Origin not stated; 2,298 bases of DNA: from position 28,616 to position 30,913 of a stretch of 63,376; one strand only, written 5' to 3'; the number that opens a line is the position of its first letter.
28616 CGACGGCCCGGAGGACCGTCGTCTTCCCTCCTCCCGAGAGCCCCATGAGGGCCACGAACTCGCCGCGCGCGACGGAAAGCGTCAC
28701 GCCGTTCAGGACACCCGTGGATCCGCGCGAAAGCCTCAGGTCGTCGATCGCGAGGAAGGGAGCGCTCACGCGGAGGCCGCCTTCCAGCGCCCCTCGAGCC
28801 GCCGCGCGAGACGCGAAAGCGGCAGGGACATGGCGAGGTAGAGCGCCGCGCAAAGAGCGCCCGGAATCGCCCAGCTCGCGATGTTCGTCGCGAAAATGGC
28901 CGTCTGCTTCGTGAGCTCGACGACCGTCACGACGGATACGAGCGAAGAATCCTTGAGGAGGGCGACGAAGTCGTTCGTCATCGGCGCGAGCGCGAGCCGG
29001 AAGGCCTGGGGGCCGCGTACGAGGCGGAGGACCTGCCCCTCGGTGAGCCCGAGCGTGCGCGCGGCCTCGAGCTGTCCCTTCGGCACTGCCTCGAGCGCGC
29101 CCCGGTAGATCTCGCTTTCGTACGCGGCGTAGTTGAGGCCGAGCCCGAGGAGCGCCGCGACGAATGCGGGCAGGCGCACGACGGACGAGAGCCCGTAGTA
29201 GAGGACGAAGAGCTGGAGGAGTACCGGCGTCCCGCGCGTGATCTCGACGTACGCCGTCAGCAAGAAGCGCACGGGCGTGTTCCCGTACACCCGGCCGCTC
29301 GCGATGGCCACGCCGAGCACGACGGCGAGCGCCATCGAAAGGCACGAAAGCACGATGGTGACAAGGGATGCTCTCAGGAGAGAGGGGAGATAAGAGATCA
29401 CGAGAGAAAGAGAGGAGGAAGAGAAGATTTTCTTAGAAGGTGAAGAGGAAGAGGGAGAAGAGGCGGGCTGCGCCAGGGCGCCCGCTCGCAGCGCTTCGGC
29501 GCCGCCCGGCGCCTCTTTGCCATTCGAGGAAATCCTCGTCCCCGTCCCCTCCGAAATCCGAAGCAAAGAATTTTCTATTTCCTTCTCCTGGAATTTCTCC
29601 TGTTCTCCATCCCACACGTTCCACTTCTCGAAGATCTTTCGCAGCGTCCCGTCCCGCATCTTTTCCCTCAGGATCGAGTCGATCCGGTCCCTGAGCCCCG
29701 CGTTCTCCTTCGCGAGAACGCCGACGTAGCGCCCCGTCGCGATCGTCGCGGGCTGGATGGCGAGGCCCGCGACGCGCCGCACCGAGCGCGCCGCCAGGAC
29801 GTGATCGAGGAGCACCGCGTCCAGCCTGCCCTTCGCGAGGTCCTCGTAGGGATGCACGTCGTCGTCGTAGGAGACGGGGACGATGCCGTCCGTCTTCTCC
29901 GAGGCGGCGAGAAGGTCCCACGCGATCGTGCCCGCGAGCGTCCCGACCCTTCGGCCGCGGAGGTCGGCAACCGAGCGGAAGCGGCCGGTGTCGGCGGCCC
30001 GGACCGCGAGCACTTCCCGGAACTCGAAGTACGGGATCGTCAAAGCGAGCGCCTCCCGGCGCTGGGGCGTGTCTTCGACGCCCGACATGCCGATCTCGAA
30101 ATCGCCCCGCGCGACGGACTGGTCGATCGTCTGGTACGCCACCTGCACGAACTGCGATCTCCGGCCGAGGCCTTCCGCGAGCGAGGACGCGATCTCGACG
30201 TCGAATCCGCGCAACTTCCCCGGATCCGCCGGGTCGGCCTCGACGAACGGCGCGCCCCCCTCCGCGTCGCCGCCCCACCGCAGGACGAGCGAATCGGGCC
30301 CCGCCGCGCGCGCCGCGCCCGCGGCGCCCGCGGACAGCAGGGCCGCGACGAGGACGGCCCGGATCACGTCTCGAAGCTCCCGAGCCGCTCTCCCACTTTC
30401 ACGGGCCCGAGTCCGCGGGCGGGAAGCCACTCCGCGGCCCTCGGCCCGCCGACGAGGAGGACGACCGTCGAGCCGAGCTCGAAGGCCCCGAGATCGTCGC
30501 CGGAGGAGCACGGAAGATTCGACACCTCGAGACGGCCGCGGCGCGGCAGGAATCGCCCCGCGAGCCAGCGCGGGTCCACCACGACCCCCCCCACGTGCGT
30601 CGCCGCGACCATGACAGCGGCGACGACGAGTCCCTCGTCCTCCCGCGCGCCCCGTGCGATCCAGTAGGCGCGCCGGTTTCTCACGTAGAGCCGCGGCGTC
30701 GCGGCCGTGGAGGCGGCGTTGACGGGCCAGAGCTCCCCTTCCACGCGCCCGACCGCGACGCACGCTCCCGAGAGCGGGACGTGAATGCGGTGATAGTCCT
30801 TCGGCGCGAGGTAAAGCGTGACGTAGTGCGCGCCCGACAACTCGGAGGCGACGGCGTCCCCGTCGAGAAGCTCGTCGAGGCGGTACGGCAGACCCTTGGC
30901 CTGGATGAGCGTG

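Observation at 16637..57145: Family of short AT-rich repeats (core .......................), often as inverted pairs, embedded in-frame in ORFs and in spacers of an approximately 70% GC sequence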

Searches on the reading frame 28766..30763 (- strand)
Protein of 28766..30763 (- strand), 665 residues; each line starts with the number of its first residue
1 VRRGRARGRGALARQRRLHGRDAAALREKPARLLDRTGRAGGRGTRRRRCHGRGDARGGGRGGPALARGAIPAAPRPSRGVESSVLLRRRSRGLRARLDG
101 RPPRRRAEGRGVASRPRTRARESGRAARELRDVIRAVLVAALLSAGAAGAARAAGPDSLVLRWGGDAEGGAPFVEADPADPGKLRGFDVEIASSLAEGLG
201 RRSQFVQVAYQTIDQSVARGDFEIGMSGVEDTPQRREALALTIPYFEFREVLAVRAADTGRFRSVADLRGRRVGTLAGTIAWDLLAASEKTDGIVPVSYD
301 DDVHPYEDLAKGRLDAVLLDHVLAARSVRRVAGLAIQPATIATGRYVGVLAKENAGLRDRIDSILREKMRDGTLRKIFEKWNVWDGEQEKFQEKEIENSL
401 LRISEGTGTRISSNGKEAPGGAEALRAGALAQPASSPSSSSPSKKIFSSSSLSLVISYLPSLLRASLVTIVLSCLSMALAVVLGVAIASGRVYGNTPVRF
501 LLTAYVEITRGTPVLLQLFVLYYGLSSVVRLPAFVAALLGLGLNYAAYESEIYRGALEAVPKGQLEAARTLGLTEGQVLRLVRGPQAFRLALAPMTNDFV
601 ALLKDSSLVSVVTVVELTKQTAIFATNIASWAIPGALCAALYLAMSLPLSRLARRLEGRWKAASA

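Call 18: search_protein_families(library=pfam, proteins=[window:28766-30763:-])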
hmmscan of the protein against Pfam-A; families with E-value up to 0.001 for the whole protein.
window:28766-30763:- (665 aa): 2 families
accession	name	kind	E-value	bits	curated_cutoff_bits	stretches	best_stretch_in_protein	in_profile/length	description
PF00528.27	BPD_transp_1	-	1.1e-21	77.9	26.4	1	481-660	2-182/184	Binding-protein-dependent transport system inner membrane component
PF00497.25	SBP_bac_3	-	8.8e-21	74.5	26.4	1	179-381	16-129/132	Bacterial extracellular solute-binding proteins, family 3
